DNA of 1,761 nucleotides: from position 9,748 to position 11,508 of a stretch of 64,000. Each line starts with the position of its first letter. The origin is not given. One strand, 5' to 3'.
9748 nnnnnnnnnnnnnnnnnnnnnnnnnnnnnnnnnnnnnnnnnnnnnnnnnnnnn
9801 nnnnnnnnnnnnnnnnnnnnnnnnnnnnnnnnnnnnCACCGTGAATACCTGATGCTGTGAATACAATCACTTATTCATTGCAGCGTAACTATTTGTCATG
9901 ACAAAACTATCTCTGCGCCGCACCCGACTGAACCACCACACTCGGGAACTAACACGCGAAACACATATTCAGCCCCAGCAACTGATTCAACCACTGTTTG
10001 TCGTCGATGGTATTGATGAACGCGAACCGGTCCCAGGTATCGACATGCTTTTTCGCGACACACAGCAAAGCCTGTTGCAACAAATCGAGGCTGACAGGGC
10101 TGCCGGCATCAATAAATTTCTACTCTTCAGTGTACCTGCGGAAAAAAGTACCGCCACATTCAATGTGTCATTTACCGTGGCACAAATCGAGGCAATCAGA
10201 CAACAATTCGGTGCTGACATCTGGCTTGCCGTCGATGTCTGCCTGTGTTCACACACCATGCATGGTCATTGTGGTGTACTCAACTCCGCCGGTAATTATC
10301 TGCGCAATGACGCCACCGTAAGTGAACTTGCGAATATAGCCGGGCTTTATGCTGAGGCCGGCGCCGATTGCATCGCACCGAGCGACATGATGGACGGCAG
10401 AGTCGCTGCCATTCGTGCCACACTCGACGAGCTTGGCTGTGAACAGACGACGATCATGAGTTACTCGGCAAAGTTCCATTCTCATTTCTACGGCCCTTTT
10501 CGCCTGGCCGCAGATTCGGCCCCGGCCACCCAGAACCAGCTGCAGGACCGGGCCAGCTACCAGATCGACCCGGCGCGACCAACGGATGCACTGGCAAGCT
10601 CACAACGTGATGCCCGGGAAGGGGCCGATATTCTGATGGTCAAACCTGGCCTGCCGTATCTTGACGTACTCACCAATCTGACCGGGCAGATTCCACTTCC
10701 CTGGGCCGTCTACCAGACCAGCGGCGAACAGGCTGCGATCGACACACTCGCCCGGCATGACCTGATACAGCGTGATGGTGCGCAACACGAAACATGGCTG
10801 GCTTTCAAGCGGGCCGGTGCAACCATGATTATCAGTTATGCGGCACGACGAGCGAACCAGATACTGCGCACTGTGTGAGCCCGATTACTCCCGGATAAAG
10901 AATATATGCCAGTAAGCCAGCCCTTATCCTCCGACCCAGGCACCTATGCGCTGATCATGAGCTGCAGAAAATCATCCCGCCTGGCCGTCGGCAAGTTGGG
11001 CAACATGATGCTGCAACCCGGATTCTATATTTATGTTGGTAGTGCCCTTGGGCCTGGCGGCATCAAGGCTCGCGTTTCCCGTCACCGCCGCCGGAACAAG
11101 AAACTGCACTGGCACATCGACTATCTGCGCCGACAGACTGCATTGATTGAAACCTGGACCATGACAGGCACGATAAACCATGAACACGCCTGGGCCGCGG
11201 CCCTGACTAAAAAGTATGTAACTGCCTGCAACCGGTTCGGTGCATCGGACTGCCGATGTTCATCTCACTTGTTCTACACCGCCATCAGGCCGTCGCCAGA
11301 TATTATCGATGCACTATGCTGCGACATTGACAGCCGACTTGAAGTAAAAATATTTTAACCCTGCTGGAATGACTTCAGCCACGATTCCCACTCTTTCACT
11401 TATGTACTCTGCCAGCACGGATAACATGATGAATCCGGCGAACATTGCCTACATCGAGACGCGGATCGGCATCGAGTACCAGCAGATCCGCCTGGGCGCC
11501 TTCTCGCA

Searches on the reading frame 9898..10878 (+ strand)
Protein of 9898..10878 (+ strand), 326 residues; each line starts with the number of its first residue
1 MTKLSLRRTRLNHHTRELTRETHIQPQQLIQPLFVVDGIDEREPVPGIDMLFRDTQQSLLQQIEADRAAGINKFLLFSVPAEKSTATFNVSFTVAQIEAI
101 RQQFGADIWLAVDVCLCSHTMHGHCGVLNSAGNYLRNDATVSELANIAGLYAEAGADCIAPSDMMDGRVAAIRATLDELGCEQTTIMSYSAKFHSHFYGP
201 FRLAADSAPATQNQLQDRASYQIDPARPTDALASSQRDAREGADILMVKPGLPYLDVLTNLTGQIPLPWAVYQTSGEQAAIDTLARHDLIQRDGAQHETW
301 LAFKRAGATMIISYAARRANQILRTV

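Call 12: search_protein_families(library=ncbifam, proteins=[window:9898-10878:+], max_evalue=0.00001)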
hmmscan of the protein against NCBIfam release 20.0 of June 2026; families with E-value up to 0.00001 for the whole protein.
window:9898-10878:+ (326 aa): 2 families
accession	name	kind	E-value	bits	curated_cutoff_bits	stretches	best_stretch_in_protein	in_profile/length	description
NF006762.1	PRK09283.1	equivalog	4.4e-102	341.7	297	1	6-324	8-325/327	porphobilinogen synthase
NF009923.0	PRK13384.1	equivalog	1.5e-81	274.4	507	1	5-323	10-324/327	porphobilinogen synthase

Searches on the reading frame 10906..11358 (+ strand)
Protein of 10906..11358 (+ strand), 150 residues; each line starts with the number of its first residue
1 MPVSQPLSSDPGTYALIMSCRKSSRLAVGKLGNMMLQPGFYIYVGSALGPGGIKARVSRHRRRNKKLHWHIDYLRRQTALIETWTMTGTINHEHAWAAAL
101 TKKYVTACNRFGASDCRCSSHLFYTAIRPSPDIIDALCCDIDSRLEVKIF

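Call 12: search_protein_families(library=ncbifam, proteins=[window:10906-11358:+], max_evalue=0.00001)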
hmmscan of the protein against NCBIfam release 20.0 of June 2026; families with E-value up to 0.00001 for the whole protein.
window:10906-11358:+ (150 aa): 0 families

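Call 34: search_protein_families(library=pfam, proteins=[window:10906-11358:+], max_evalue=0.001)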
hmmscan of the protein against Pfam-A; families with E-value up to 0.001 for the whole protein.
window:10906-11358:+ (150 aa): 1 family
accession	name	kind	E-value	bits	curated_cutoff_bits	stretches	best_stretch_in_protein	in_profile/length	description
PF01986.22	DUF123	-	9.9e-29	100.1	25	1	35-124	2-95/95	Domain of unknown function DUF123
